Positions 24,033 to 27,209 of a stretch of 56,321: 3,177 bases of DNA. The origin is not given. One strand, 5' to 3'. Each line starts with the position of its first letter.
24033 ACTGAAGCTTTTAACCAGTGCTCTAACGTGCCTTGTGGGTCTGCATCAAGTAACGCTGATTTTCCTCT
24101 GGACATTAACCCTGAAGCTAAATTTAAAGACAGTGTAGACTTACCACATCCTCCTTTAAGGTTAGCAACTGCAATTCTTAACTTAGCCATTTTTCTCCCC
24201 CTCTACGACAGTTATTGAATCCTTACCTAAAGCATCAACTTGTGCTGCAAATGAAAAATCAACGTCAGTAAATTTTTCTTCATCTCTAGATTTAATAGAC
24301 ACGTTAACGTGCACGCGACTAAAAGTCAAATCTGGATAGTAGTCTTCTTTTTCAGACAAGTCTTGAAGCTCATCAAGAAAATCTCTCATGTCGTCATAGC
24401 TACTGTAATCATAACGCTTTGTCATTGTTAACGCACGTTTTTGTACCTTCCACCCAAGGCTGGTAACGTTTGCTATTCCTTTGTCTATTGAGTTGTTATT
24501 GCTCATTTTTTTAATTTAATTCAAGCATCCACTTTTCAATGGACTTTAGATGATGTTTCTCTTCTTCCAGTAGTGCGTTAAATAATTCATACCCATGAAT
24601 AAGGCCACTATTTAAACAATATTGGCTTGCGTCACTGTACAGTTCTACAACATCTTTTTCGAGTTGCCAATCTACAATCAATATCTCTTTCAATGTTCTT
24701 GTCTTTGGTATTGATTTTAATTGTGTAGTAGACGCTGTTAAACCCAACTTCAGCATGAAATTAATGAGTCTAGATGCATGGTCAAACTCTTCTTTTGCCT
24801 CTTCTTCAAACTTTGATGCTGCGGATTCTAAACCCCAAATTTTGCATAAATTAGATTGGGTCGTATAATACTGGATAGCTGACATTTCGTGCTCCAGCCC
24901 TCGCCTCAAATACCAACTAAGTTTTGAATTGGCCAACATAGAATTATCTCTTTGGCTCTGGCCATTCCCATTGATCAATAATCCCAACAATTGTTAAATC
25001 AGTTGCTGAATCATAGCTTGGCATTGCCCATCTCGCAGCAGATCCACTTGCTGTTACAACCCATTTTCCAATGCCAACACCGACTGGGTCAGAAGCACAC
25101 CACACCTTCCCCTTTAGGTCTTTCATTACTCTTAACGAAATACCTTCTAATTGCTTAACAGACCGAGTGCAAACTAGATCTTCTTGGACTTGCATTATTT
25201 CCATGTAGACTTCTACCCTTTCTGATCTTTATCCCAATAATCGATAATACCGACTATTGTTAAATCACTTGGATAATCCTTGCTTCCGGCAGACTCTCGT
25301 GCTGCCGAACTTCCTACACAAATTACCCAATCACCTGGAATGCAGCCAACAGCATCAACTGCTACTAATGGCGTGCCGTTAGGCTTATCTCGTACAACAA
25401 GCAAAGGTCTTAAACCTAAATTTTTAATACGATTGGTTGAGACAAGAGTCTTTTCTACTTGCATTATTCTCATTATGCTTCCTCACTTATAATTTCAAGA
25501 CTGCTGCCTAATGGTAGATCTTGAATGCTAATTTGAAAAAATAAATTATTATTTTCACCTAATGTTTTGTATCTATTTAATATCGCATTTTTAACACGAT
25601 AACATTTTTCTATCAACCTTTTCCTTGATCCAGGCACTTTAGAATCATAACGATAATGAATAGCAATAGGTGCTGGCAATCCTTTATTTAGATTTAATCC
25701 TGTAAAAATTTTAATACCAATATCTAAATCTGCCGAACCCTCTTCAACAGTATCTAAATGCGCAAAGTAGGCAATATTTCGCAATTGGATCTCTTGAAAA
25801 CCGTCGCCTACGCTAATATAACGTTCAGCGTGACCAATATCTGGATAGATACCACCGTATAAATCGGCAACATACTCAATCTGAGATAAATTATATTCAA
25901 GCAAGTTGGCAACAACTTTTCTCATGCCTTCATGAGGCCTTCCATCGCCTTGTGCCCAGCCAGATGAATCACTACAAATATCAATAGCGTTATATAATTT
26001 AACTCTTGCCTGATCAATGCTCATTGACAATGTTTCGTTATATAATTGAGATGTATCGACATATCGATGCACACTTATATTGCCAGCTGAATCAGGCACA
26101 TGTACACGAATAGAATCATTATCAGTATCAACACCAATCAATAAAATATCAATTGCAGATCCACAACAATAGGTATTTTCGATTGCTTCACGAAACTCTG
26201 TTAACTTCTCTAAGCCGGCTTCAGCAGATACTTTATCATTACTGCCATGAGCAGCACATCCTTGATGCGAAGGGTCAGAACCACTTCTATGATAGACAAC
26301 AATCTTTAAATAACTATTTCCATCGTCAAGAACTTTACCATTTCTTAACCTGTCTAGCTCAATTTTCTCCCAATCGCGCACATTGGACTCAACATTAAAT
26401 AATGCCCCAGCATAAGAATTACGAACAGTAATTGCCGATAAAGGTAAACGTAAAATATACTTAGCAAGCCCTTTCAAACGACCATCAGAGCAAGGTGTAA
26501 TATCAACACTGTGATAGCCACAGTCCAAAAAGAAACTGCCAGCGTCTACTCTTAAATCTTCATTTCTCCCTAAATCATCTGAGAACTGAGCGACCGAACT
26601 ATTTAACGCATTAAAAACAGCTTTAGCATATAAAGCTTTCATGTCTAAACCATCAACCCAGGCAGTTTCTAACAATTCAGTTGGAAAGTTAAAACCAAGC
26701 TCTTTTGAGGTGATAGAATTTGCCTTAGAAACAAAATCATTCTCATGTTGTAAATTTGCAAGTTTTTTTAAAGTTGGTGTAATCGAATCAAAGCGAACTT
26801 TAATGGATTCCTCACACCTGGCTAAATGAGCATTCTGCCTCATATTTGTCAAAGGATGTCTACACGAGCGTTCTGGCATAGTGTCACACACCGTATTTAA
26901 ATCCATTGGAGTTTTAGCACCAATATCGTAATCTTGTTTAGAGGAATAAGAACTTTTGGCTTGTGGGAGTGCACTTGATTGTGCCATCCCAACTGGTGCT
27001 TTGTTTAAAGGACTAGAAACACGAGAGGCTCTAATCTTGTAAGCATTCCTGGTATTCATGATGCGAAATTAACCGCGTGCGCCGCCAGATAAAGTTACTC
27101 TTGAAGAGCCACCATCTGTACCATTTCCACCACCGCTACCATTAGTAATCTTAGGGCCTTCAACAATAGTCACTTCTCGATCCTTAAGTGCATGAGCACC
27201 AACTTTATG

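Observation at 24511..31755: Complete alpha-carboxysome (bacterial microcompartment) operon: the central system of this window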

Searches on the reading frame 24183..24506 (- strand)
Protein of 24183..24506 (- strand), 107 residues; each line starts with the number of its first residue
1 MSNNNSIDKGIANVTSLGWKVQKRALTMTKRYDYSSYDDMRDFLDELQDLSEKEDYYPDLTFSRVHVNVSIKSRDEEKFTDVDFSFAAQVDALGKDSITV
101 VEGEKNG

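Call 3: search_protein_families(library=pfam, proteins=[window:24183-24506:-], max_evalue=0.01)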
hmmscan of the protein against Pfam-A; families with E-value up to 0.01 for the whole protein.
window:24183-24506:- (107 aa): 1 family
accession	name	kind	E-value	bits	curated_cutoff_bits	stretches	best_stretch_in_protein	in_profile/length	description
PF01329.24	Pterin_4a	-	1.6e-10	41.4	26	1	17-93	16-91/91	Pterin 4 alpha carbinolamine dehydratase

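Call 52: search_protein_families(library=ncbifam, proteins=[window:24183-24506:-], max_evalue=0.00001)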
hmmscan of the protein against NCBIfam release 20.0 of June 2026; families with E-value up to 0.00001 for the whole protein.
window:24183-24506:- (107 aa): 3 families
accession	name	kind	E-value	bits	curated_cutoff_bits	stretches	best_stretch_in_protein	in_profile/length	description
NF002017.0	PRK00823.1-2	equivalog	6.3e-09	35.8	80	1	6-93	9-92/94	4a-hydroxytetrahydrobiopterin dehydratase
NF002019.0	PRK00823.1-4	equivalog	7.6e-08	32.5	137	1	18-96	36-114/116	4a-hydroxytetrahydrobiopterin dehydratase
NF002018.0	PRK00823.1-3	equivalog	2.8e-06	27.2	108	1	17-93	19-95/98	4a-hydroxytetrahydrobiopterin dehydratase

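Call 68: search_solved_structures(query=window:24183-24506:-, max_evalue=0.01)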
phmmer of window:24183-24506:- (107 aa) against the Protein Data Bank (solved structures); distinct sequences matched with E-value up to 0.01: 2.
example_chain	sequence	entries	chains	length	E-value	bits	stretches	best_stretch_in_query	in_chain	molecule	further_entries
4low_A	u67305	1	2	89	7.2e-09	39.4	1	18-95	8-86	acRAF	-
2ebb_A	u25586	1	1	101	0.006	20.4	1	17-93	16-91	Pterin-4-alpha-carbinolamine dehydratase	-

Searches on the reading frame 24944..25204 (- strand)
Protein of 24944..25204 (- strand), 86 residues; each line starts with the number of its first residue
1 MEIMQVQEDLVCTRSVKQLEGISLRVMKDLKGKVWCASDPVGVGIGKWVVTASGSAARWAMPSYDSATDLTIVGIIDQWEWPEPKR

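Call 3: search_protein_families(library=pfam, proteins=[window:24944-25204:-], max_evalue=0.01)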
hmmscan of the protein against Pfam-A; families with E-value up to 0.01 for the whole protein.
window:24944-25204:- (86 aa): 1 family
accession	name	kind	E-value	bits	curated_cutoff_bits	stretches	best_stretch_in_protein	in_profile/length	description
PF03319.19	EutN_CcmL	-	6.2e-20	71.9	25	1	1-77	1-83/83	Ethanolamine utilisation protein EutN/carboxysome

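Call 52: search_protein_families(library=ncbifam, proteins=[window:24944-25204:-], max_evalue=0.00001)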
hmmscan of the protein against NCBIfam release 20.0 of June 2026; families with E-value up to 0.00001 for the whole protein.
window:24944-25204:- (86 aa): 4 families
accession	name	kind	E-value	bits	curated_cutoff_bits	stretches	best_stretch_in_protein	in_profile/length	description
TIGR02704.1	carboxysome_B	equivalog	6.2e-35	119.5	88.9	1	1-80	1-80/80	carboxysome peptide B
TIGR02703.2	carboxysome_A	equivalog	4.4e-19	68.6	120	1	1-80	1-81/81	alpha-carboxysome shell vertex protein CsoS4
NF053795.1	beta_CO2some_L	equivalog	5.7e-09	36.3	125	1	1-78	1-84/99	beta-carboxysome shell vertex protein CcmL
NF011992.0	PRK15448.1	equivalog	9.8e-09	35.2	118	1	29-78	35-84/95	ethanolamine utilization microcompartment protein EutN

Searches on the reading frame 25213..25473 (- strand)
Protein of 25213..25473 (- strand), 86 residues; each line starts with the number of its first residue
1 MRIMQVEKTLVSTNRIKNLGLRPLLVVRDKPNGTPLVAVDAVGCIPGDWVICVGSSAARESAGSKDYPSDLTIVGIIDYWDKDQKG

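Call 3: search_protein_families(library=pfam, proteins=[window:25213-25473:-], max_evalue=0.01)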
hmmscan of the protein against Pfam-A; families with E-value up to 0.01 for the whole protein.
window:25213-25473:- (86 aa): 1 family
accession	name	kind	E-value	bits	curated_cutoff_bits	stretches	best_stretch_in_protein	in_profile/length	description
PF03319.19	EutN_CcmL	-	5.3e-24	85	25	1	1-78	1-83/83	Ethanolamine utilisation protein EutN/carboxysome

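Call 52: search_protein_families(library=ncbifam, proteins=[window:25213-25473:-], max_evalue=0.00001)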
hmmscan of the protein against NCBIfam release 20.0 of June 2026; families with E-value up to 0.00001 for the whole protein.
window:25213-25473:- (86 aa): 4 families
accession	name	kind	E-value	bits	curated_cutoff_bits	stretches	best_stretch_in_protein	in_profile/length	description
TIGR02703.2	carboxysome_A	equivalog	7.4e-46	154.4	120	1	1-81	1-81/81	alpha-carboxysome shell vertex protein CsoS4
TIGR02704.1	carboxysome_B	equivalog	3.4e-20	72.3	88.9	1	1-81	1-80/80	carboxysome peptide B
NF053795.1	beta_CO2some_L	equivalog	6.8e-11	42.5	125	1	1-80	1-85/99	beta-carboxysome shell vertex protein CcmL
NF011992.0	PRK15448.1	equivalog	5.4e-10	39.3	118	1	5-79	5-84/95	ethanolamine utilization microcompartment protein EutN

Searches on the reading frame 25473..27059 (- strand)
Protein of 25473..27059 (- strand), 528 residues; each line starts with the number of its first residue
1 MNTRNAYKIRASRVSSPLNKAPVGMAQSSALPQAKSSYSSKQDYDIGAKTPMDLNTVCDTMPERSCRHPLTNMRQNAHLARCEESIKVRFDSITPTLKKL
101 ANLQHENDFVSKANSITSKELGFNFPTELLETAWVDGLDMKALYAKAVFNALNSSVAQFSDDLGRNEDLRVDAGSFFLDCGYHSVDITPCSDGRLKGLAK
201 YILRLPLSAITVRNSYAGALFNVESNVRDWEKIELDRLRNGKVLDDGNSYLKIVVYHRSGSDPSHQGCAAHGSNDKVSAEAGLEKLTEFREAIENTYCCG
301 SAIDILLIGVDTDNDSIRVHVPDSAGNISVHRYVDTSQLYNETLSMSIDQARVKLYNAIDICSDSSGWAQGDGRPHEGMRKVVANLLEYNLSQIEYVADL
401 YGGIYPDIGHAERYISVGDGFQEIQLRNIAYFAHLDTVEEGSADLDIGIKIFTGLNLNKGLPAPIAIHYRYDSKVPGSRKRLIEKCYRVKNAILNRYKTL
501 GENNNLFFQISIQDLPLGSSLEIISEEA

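Call 3: search_protein_families(library=pfam, proteins=[window:25473-27059:-], max_evalue=0.01)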
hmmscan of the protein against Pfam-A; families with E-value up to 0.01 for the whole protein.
window:25473-27059:- (528 aa): 3 families
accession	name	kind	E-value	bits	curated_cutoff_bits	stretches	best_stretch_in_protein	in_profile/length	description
PF20686.2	CsoSCA_cat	-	2.5e-99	332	21.5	1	175-410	4-236/236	Carboxysome Shell Carbonic Anhydrase, catalytic domain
PF08936.15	CsoSCA_C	-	6e-47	158.7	26.1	1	411-526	1-116/118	Carboxysome Shell Carbonic Anhydrase, C-terminal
PF20687.2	CsoSCA_N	-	3.6e-32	110.8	27.5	1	68-159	1-92/93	Carboxysome Shell Carbonic Anhydrase, N-terminal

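Call 8: search_solved_structures(query=window:25473-27059:-, show_alignments=1)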
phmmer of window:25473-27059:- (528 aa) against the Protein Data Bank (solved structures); distinct sequences matched with E-value up to 0.001: 5.
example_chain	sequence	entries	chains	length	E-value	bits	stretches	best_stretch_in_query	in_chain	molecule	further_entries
9g4t_A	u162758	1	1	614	6.4e-169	566.4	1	48-524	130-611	Immunoglobulin G-binding protein G,Carboxysome shell carbonic anhydrase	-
9skr_A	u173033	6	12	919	2.1e-168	564.7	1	48-524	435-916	Maltose/maltodextrin-binding periplasmic protein,Carboxysome shell carbonic anhydrase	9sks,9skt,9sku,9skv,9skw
2fgy_A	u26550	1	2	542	8.9e-168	562.6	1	42-524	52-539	carboxysome shell polypeptide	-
9skx_A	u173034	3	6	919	6.6e-166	556.4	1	48-524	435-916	Maltose/maltodextrin-binding periplasmic protein,Carboxysome shell carbonic anhydrase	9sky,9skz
8thm_A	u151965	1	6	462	3.3e-129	435.4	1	67-515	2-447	Carboxysome shell carbonic anhydrase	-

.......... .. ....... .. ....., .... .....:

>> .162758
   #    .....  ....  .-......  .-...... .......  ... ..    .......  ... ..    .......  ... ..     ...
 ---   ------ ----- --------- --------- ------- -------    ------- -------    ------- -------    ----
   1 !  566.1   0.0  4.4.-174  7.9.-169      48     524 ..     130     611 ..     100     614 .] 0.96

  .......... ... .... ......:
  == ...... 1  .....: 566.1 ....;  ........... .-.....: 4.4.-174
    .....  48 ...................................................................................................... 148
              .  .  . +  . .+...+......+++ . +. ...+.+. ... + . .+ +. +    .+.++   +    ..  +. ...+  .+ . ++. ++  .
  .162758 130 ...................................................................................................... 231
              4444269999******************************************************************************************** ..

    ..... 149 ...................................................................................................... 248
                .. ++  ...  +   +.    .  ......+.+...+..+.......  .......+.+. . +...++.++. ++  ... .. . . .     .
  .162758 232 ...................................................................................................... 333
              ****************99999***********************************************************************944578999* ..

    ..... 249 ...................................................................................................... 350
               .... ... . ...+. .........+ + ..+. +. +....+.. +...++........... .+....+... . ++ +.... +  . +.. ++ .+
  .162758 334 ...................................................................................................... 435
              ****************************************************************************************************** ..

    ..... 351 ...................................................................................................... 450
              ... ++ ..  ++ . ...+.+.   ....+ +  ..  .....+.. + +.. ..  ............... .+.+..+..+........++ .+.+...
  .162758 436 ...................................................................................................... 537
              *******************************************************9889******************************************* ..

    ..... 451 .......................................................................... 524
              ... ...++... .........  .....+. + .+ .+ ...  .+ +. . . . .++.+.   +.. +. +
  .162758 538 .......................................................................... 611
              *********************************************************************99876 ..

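Call 9: find_homologous_proteins(query=window:25473-27059:-, max_evalue=1e-20)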
Query window:25473-27059:- (528 aa): 1613 proteins with E <= 1e-20 among 8000 candidates; the best 120 are listed.
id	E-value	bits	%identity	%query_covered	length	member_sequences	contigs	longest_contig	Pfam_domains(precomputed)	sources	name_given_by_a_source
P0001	0.0e+0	1199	100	100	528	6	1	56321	PF20686.3,PF20687.3,PF08936.16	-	-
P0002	0.0e+0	1086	90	100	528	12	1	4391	PF20686.3,PF20687.3,PF08936.16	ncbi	ncbi:MAG: carboxysome shell carbonic anhydrase [Candidatus Thioglobus sp.]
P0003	0.0e+0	1038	86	100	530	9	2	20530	PF20686.3,PF20687.3,PF08936.16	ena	-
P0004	3.6e-292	988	80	100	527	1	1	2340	PF20686.3,PF20687.3,PF08936.16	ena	-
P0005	3.6e-278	942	76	100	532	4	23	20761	PF20686.3,PF20687.3,PF08936.16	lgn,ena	-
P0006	4.9e-278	941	76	100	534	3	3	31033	PF20686.3,PF20687.3,PF08936.16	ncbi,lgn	-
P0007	3.8e-261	886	74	100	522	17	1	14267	PF20686.3,PF20687.3,PF08936.16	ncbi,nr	ncbi:MAG: carboxysome shell carbonic anhydrase [Proteobacteria bacterium]|nr:carboxysome shell carbo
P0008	9.6e-258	874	74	100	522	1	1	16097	PF20686.3,PF20687.3,PF08936.16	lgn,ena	-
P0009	1.9e-254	863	73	100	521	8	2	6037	PF20686.3,PF20687.3,PF08936.16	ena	-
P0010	1.3e-241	821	67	100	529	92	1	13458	PF20686.3,PF20687.3,PF08936.16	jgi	jgi:carboxysome shell carbonic anhydrase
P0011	1.6e-230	785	65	100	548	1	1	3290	PF20686.3,PF20687.3,PF08936.16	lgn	-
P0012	1.1e-229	782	63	100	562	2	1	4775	PF20686.3,PF20687.3,PF08936.16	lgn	-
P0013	1.0e-228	779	65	100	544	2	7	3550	PF20686.3,PF20687.3,PF08936.16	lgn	-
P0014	1.1e-227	775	62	100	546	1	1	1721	PF20686.3,PF20687.3,PF08936.16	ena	-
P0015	4.6e-227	773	64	100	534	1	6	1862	PF20686.3,PF20687.3,PF08936.16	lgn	-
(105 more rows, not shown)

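Call 13: find_related_loci(query=A1, collection=genome_contigs, flank=10000)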
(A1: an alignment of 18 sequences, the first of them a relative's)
Query A1 (528 aa) in genome_contigs; peptide patterns used: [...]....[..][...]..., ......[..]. (x = any residue, [..] = any of these).
588 stretches matched a pattern; 460 encode a relative of the query (tblastn E <= 1e-3); the best 80 are kept; 80 distinct loci.
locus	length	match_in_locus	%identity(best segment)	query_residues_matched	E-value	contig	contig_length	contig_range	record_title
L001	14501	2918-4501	96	1-528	0e+0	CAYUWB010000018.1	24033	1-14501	MAG TPA_asm: uncultured Candidatus Ruthturnera sp. isolate binchicken_co46_274 genome assembly, contig: NODE_3794_length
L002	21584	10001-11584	96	1-528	0e+0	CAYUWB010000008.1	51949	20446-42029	MAG TPA_asm: uncultured Candidatus Ruthturnera sp. isolate binchicken_co46_274 genome assembly, contig: NODE_1076_length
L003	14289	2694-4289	76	1-527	0e+0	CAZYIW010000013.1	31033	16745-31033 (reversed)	MAG TPA_asm: uncultured Piscirickettsiaceae bacterium isolate SRP167671_co2_35 genome assembly, contig: NODE_1924_length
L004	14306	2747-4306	75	1-527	0e+0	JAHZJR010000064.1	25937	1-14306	MAG: Proteobacteria bacterium isolate O_S4.1_bin.4 k141_202894, whole genome shotgun sequence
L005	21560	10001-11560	74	1-527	0e+0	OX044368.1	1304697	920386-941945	MAG: uncultured PS1 clade bacterium isolate A_MB1 genome assembly, chromosome: A_MB1_contig-1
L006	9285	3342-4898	73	1-527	0e+0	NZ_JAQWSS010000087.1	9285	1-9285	MAG: Candidatus Thioglobus sp. isolate cluster2_bin.64 k141_2084001, whole genome shotgun sequence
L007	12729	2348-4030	63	1-528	0e+0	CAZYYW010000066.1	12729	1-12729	MAG TPA_asm: uncultured Thiotrichaceae bacterium isolate binchicken_co112_29 genome assembly, contig: NODE_2152_length_1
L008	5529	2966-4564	64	1-528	0e+0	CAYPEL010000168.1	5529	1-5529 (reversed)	MAG TPA_asm: uncultured Gammaproteobacteria bacterium isolate binchicken_co24_140 genome assembly, contig: NODE_7158_len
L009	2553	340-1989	61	1-528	0e+0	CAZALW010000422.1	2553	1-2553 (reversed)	MAG TPA_asm: uncultured Thiotrichaceae bacterium isolate SRP215229_co1_200 genome assembly, contig: NODE_36286_length_25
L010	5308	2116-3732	62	1-526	0e+0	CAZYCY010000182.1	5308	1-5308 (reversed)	MAG TPA_asm: uncultured Thiotrichaceae bacterium isolate binchicken_co24_89 genome assembly, contig: NODE_7632_length_53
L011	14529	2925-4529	62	1-528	0e+0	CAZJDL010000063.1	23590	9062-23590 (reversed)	MAG TPA_asm: uncultured Pseudomonadales bacterium isolate SRP345593_co1_169 genome assembly, contig: NODE_401_length_235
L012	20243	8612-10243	62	1-528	0e+0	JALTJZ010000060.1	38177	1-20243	MAG: Chromatiales bacterium isolate S139_maxbin2_scaf2bin.148 S139_NODE_608_length_38177_cov_63.100263, whole genome sho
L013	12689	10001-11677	60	1-528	0e+0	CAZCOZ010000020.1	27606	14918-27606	MAG TPA_asm: uncultured Thiotrichaceae bacterium isolate binchicken_co53_103 genome assembly, contig: NODE_701_length_27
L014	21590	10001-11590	63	1-528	0e+0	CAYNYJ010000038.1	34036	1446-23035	MAG TPA_asm: uncultured Ectothiorhodospiraceae bacterium isolate SRP215229_co1_30 genome assembly, contig: NODE_677_leng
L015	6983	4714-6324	62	1-528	0e+0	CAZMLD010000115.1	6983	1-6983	MAG TPA_asm: uncultured Thiotrichaceae bacterium isolate binchicken_co53_174 genome assembly, contig: NODE_8006_length_6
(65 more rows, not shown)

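Call 53: search_protein_families(library=pfam, proteins=[L005:17225-18157:+, L005:18170-18472:+], max_evalue=0.001)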
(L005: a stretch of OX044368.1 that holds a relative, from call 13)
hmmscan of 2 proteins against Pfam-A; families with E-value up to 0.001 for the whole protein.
L005:17225-18157:+ (310 aa): 1 family
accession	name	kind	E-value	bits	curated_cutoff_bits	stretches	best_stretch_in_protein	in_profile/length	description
PF05982.17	Sbt_1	-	1.7e-114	382.7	27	1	5-306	1-307/308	Na+-dependent bicarbonate transporter superfamily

L005:18170-18472:+ (100 aa): 1 family
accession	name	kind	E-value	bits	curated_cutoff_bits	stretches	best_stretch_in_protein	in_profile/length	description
PF00543.27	P-II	-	2.9e-23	82.6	25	1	6-98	1-101/102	Nitrogen regulatory protein P-II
